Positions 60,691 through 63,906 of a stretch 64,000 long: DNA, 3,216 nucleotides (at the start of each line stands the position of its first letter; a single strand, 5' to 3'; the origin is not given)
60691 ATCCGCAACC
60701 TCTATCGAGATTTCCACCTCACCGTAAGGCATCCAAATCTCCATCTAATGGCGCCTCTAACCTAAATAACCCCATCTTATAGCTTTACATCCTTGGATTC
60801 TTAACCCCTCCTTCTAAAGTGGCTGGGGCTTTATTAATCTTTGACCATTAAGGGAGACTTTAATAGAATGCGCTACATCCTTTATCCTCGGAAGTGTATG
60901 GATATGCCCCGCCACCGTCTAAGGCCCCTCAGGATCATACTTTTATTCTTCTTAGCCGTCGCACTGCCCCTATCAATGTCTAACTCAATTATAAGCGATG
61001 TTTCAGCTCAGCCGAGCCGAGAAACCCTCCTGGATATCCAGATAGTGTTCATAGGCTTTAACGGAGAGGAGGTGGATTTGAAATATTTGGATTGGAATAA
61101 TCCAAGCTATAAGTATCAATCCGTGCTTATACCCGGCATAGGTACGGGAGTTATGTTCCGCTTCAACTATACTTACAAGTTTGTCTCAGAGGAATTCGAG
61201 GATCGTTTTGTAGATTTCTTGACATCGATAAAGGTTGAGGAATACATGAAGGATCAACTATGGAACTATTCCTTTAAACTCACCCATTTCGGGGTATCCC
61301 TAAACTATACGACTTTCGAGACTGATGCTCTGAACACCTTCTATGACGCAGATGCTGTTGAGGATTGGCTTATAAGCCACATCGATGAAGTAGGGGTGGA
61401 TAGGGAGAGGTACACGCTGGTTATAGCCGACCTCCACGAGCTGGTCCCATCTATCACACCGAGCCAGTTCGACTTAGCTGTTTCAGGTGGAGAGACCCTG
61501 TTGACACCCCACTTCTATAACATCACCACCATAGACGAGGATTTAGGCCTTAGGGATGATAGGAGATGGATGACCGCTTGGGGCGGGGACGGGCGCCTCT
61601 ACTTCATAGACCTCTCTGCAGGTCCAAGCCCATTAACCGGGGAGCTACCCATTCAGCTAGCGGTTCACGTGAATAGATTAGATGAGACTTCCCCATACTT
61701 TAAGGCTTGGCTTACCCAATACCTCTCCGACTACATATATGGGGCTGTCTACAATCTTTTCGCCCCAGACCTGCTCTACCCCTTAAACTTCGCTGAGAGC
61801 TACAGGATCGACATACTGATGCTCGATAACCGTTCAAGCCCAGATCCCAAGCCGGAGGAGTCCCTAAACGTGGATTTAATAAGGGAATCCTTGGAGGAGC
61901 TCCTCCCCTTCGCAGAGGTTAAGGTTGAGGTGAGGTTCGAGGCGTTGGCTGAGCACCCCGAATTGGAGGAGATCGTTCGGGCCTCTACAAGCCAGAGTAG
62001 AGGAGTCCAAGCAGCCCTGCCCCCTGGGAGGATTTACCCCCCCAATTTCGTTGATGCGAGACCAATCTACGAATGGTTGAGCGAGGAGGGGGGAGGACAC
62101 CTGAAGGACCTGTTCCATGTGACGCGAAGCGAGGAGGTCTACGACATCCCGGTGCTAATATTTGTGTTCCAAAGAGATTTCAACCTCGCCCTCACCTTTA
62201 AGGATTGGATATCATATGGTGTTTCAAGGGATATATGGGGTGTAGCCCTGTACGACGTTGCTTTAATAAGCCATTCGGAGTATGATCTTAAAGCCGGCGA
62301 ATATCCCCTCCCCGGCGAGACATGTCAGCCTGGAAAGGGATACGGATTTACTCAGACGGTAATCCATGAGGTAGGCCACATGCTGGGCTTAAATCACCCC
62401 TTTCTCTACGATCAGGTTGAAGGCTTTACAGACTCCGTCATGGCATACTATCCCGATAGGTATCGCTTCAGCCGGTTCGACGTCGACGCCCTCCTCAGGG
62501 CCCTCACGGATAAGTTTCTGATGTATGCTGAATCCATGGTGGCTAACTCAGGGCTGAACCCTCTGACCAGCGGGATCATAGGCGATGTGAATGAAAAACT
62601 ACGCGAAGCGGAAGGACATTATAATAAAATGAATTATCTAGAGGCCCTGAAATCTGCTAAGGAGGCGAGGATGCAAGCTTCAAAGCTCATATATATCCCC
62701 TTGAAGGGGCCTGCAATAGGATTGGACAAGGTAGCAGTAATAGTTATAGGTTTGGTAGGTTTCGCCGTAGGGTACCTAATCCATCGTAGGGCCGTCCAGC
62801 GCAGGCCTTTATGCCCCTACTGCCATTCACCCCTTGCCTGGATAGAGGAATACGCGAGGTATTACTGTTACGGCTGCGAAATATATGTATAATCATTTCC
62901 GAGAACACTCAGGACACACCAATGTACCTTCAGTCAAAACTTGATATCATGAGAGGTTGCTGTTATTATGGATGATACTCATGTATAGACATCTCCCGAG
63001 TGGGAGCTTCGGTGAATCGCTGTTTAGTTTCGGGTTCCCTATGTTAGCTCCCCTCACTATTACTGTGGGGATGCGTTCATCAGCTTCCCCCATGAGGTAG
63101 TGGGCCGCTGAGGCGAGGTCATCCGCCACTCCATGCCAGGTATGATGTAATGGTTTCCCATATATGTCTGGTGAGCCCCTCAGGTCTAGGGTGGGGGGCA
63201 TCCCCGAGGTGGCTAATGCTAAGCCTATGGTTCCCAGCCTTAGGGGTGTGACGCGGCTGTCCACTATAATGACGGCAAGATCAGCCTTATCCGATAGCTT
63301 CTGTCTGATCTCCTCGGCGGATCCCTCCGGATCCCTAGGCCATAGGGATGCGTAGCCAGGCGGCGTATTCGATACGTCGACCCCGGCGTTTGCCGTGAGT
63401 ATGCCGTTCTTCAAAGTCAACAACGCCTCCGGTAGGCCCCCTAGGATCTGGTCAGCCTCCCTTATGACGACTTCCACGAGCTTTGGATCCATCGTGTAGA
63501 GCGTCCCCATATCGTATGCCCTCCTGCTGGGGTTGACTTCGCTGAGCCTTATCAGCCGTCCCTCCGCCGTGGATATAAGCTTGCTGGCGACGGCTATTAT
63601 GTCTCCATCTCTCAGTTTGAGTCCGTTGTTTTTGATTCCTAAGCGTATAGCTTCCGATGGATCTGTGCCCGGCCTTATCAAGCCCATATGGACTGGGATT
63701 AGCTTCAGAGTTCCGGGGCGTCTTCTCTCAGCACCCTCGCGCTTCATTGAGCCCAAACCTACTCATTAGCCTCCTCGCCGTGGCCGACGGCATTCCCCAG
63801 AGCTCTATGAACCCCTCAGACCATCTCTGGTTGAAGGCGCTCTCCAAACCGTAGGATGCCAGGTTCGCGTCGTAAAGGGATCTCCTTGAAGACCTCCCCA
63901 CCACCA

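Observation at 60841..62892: Membrane-anchored metzincin-like protease with cytoplasmic C-terminal zinc ribbon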

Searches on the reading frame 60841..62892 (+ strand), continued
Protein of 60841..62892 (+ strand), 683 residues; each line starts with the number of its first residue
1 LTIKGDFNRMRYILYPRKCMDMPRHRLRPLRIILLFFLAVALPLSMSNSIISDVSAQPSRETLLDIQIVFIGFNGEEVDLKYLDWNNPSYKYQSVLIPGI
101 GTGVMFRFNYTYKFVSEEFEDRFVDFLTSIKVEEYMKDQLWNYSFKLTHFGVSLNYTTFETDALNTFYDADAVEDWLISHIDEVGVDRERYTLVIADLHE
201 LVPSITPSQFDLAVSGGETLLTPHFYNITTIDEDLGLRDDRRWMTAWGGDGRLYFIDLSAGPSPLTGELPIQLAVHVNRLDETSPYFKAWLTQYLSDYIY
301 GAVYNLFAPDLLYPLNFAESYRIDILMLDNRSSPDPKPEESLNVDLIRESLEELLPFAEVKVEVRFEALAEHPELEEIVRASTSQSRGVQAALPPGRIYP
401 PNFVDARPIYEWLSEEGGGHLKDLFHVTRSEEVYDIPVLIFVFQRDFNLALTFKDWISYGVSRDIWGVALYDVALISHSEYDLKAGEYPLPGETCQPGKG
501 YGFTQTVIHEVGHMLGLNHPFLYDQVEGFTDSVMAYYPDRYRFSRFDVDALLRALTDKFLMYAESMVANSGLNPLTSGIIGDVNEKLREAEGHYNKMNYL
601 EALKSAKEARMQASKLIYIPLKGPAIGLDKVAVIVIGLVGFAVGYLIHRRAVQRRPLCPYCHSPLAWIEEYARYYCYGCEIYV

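Call 76: find_encoding_contigs(protein=P0284, flank=10000, max_places=3)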
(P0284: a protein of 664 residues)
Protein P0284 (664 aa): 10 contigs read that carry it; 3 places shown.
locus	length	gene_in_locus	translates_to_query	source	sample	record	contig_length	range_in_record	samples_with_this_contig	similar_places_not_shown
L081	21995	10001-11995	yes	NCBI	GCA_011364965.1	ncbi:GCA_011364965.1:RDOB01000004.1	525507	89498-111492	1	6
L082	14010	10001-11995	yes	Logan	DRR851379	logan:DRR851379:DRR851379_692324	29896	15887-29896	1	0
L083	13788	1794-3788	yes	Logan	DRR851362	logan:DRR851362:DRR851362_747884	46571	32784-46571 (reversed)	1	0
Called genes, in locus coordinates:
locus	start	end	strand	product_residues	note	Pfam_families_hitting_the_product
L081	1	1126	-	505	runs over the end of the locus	PF00221:Lyase_aromatic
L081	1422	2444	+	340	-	PF13191:AAA_16 (weak), PF07728:AAA_5 (faint), PF01078:Mg_chelatase (weak), PF17863:AAA_lid_2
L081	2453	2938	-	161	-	PF17647:DUF5518 (weak)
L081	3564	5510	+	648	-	PF00496:SBP_bac_5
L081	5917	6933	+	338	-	PF19300:BPD_transp_1_N (faint), PF00528:BPD_transp_1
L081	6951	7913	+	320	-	PF12911:OppC_N, PF00528:BPD_transp_1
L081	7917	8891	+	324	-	PF00005:ABC_tran, PF13304:AAA_21, PF08352:oligo_HPY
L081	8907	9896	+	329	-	PF00005:ABC_tran, PF08352:oligo_HPY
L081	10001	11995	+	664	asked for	-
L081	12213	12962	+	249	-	-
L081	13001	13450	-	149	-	-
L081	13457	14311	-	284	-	-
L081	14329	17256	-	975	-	PF01078:Mg_chelatase (weak), PF17863:AAA_lid_2, PF13519:VWA_2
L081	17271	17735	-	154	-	-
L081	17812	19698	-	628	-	PF17391:Urocanase_N, PF01175:Urocanase, PF17392:Urocanase_C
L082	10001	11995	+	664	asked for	-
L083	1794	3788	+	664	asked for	-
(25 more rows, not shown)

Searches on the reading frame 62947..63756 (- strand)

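Call 11: search_protein_families(library=pfam, proteins=[window:62947-63756:-], max_evalue=0.001)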
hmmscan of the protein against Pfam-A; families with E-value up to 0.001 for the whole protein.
window:62947-63756:- (269 aa): 1 family
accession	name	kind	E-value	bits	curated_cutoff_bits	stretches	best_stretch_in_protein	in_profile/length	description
PF01996.21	F420_ligase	-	2.9e-64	217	25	1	22-236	2-218/218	F420-0:Gamma-glutamyl ligase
